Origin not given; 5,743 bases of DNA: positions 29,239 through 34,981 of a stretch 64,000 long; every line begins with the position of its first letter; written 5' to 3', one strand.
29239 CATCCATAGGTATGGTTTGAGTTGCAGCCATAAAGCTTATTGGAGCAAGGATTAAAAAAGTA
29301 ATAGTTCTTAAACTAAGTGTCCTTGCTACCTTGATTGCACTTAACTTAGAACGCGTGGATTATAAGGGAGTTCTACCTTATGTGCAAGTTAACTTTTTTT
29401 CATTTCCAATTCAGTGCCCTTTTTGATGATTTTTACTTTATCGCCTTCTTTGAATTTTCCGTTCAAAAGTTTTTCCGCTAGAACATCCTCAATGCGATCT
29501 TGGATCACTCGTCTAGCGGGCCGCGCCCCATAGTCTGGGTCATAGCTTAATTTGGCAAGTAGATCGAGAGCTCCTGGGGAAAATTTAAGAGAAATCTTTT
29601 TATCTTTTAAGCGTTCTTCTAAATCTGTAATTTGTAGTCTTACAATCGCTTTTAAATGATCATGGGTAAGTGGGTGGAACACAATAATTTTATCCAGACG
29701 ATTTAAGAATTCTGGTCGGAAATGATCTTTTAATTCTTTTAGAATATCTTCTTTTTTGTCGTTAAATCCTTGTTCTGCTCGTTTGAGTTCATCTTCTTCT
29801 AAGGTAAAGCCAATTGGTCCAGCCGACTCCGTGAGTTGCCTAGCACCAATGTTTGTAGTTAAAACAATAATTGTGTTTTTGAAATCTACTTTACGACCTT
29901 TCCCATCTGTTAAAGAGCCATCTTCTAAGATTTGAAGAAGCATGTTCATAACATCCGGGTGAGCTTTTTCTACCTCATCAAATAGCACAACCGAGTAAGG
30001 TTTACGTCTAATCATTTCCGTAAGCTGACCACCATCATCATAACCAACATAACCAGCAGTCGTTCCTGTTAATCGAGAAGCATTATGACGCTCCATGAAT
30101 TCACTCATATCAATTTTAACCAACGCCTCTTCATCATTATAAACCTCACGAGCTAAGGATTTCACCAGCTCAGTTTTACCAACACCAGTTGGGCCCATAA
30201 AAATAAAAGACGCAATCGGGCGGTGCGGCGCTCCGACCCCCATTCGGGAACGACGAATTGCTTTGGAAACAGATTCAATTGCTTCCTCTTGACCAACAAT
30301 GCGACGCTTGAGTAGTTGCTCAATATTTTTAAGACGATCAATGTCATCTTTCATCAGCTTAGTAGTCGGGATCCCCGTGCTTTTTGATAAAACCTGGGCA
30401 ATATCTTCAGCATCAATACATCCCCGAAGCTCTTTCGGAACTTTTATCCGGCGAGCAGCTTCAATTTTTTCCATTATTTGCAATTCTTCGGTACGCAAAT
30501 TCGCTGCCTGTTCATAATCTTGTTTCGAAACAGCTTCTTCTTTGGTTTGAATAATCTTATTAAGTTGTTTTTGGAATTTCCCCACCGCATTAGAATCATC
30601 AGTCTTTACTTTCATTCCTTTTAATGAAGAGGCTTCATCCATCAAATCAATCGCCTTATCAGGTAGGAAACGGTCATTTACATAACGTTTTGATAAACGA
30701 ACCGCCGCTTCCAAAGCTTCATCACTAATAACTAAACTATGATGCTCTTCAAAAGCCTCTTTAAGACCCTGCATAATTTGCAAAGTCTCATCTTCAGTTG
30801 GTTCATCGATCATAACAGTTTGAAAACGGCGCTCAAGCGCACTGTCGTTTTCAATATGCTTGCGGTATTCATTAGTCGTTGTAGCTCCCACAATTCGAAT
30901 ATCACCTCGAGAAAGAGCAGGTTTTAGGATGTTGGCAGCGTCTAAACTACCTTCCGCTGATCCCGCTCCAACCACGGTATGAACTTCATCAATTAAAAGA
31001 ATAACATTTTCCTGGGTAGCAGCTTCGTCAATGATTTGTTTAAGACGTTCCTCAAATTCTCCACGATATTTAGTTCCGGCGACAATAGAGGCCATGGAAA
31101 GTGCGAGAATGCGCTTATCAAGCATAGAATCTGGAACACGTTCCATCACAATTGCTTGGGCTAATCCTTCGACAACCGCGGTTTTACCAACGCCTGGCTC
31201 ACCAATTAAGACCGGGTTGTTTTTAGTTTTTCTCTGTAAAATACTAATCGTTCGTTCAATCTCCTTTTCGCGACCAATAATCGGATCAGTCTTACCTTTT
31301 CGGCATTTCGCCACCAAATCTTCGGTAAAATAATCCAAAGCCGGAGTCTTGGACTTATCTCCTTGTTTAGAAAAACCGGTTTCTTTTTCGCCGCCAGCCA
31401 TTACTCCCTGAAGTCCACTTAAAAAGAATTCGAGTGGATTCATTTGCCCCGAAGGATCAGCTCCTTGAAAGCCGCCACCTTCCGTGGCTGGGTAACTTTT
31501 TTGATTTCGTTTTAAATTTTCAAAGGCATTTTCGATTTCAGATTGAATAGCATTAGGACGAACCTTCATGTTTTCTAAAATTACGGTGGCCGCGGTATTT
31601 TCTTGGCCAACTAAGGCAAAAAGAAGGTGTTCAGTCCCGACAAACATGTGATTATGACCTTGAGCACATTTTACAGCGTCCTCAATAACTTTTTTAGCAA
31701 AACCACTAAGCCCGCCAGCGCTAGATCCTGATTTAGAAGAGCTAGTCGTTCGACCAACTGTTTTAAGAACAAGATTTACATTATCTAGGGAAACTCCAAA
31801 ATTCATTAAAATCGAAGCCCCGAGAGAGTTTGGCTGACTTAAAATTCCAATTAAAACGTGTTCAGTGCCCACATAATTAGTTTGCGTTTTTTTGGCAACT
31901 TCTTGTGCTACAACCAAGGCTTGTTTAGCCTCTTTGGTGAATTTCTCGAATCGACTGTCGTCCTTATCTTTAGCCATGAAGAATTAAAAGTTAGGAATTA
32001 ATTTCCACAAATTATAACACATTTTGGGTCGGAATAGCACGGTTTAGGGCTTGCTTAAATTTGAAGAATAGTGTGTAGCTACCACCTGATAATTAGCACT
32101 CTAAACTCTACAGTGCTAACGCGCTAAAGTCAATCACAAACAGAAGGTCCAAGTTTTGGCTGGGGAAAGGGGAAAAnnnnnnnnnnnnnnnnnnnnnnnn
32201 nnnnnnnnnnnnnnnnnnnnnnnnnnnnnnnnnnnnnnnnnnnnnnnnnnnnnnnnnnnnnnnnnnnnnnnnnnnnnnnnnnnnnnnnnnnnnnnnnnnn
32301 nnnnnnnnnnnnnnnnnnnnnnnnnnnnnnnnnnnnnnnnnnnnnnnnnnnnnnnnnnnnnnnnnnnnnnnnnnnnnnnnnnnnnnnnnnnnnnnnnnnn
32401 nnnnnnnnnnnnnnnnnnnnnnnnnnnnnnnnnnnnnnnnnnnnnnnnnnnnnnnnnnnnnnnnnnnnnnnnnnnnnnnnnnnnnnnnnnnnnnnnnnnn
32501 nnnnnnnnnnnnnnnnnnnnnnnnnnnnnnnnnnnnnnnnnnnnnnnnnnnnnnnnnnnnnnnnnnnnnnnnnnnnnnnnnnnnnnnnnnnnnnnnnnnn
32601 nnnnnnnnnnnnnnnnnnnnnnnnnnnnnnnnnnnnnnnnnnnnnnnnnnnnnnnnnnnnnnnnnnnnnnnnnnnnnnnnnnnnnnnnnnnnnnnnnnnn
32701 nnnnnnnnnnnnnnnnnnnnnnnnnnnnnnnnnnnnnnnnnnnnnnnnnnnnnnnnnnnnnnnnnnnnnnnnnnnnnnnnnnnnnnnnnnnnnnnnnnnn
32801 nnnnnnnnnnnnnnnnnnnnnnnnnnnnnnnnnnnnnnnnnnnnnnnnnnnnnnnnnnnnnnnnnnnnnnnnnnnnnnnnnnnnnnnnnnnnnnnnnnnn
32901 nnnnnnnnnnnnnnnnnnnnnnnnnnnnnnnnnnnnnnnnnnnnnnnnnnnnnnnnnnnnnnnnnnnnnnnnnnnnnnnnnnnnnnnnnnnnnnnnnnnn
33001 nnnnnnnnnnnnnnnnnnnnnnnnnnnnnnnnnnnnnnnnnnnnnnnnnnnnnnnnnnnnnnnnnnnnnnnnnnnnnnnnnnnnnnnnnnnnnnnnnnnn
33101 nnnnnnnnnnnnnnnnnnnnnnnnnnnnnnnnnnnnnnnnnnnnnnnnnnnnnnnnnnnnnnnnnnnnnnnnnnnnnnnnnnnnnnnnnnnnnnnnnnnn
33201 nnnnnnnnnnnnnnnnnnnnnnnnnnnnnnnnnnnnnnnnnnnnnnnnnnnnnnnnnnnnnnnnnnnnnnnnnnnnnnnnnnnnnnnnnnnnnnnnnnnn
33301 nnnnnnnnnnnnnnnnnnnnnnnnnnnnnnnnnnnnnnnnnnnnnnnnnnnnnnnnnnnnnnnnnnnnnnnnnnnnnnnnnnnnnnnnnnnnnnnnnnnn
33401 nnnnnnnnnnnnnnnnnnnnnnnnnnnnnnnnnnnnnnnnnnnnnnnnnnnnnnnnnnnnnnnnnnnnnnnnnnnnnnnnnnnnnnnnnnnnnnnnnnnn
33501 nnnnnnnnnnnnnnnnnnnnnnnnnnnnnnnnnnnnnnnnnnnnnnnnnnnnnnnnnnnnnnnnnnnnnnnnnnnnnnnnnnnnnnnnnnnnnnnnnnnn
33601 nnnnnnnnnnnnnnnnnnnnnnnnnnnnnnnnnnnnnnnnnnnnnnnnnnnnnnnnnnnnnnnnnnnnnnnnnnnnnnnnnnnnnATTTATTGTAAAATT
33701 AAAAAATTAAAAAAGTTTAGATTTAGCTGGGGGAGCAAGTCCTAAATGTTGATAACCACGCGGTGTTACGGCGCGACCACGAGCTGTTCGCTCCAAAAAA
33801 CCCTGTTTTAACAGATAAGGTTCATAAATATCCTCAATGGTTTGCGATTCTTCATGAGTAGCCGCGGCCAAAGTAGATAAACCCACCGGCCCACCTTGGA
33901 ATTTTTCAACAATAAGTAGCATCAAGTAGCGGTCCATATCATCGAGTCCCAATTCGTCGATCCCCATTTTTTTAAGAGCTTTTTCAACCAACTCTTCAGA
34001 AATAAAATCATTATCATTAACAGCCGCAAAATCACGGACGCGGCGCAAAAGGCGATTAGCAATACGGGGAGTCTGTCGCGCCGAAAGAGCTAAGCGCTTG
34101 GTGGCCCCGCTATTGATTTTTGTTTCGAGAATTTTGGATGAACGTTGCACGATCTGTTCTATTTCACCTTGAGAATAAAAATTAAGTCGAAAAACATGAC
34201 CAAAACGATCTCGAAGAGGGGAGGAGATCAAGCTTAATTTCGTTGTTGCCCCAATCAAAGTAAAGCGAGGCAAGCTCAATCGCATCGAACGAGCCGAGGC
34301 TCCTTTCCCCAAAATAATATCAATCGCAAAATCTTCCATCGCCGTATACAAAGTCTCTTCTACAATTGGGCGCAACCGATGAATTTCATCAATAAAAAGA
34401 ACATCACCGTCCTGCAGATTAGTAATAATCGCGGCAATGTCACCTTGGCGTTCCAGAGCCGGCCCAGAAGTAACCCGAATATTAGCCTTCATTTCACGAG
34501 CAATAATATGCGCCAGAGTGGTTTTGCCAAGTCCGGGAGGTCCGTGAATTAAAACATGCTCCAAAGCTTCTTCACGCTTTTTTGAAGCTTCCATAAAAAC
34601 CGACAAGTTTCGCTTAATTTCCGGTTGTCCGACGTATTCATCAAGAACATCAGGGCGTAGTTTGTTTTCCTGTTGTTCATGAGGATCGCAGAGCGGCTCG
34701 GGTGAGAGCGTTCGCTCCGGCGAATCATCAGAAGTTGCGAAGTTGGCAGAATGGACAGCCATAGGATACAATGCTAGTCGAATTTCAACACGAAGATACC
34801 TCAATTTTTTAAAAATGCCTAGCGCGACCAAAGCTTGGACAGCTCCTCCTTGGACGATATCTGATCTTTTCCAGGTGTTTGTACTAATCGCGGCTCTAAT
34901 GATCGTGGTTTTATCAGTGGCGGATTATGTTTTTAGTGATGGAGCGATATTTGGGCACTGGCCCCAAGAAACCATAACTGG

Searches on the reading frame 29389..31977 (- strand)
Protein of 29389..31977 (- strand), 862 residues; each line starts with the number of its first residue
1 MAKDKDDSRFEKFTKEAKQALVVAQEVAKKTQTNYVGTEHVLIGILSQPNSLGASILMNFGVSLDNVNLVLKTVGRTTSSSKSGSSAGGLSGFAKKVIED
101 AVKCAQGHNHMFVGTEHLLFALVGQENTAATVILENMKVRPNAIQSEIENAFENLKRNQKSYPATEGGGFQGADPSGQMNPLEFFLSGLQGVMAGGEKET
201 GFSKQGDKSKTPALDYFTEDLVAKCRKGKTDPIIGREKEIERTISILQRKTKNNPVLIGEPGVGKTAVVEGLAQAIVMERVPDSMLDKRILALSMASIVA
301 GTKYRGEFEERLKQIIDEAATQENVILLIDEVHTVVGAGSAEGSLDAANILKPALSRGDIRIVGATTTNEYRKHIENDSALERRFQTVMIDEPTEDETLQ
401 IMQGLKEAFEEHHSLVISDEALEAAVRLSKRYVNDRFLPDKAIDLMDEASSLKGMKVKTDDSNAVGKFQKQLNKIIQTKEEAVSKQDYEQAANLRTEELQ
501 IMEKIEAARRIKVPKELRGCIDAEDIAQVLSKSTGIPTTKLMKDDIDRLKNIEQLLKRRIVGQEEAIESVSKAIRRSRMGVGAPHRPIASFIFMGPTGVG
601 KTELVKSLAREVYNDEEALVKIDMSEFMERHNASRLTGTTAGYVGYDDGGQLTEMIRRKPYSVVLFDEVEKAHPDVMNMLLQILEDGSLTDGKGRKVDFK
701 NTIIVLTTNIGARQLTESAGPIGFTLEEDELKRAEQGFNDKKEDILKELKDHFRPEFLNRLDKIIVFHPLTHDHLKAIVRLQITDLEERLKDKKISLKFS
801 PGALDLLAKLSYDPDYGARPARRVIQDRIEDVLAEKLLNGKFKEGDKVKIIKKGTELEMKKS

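Call 115: search_protein_families(library=pfam, proteins=[window:29389-31977:-], max_evalue=0.00001)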
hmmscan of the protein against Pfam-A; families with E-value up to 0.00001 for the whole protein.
window:29389-31977:- (862 aa): 16 families
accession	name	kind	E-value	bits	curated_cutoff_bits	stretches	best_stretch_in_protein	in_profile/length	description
PF07724.20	AAA_2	-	9.8e-63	211.6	27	1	586-764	1-166/166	AAA domain (Cdc48 subfamily)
PF17871.7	AAA_lid_9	-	6.1e-31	106.9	22.8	1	394-496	1-102/104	AAA lid domain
PF10431.15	ClpB_D2-small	-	1.7e-27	95.7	21.9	1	770-850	1-81/81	C-terminal, D2-small domain, of ClpB protein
PF00004.35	AAA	-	5.2e-26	92.1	21.2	2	256-387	2-125/131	ATPase family associated with various cellular activities (AAA)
PF02861.25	Clp_N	-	2.5e-24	85.6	20.7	2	24-72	1-49/53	Clp amino terminal domain, pathogenicity island component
PF07728.20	AAA_5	-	6.2e-17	62.3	22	1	591-714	2-127/139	AAA domain (dynein-related subfamily)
PF13401.12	AAA_22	-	5.1e-13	49.9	27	0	250-348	3-101/130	AAA domain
PF13191.12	AAA_16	-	6.9e-12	46.6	32.6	0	233-285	2-63/167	AAA ATPase domain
PF00158.32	Sigma54_activat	-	2.9e-09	37.3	20.2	1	589-709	23-142/168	Sigma-54 interaction domain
PF01637.24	ATPase_2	-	1.8e-08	34.9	33.2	0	236-272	4-40/225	ATPase domain predominantly from Archaea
PF13173.12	AAA_14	-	5e-08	33.5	27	0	592-687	6-88/129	AAA domain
PF05621.17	TniB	-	2e-07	31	22.4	0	275-390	71-184/189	Bacterial TniB protein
PF20720.3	nSTAND3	-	1.8e-06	28.2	27.2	0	241-278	8-43/155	Novel STAND NTPase 3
PF02151.25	UVR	-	6.4e-06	26.2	21.5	0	470-501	2-33/36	UvrB/uvrC motif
PF20030.5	bpMoxR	-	8.8e-06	25.4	27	0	590-696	33-133/205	MoxR domain in the MoxR-vWA-beta-propeller ternary systems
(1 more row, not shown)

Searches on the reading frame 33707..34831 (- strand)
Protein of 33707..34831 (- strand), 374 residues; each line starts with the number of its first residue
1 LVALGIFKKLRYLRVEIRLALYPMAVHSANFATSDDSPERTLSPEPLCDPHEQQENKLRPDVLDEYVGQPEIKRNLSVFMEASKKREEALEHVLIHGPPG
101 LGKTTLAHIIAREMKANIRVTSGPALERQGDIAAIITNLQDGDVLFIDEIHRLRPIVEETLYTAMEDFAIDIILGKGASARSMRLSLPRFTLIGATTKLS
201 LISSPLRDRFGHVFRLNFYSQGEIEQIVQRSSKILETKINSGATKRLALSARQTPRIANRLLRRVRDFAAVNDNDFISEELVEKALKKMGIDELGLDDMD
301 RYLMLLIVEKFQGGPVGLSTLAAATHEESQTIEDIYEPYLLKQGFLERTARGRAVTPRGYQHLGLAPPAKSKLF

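Call 118: search_protein_families(library=pfam, proteins=[window:33707-34831:-], max_evalue=0.001)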
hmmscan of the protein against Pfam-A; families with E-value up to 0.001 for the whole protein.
window:33707-34831:- (374 aa): 13 families
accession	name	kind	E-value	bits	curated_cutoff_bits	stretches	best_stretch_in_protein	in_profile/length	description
PF05496.18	RuvB_N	-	2.2e-76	255.4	27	1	58-216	1-159/159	Holliday junction DNA helicase RuvB P-loop domain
PF05491.19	RuvB_C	-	2.4e-25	88.7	24.7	1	293-363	1-71/72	RuvB C-terminal winged helix domain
PF17864.7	AAA_lid_4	-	2e-24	85.6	27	1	219-292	1-74/74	RuvB AAA lid domain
PF00004.35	AAA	-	2.4e-21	77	21.2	1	93-216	1-129/131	ATPase family associated with various cellular activities (AAA)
PF07728.20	AAA_5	-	1.4e-09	38.5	22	1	92-210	1-139/139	AAA domain (dynein-related subfamily)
PF13191.12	AAA_16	-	4.4e-06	27.7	32.6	1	86-128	20-63/167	AAA ATPase domain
PF06068.19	TIP49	-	2e-05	24.4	23.8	1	62-121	22-81/347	TIP49 P-loop domain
PF20720.3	nSTAND3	-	4.4e-05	23.7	27.2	1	88-118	15-46/155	Novel STAND NTPase 3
PF07726.17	AAA_3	-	6e-05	23.4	27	0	92-167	1-88/131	ATPase family associated with various cellular activities (AAA)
PF13173.12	AAA_14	-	7.3e-05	23.2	27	1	93-173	5-94/129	AAA domain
PF13401.12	AAA_22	-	0.00012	22.8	27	0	92-114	7-29/130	AAA domain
PF00158.32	Sigma54_activat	-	0.00014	22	20.2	0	80-115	12-47/168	Sigma-54 interaction domain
PF01078.27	Mg_chelatase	-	0.0007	19.5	20.3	0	91-111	23-43/207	Magnesium chelatase, subunit ChlI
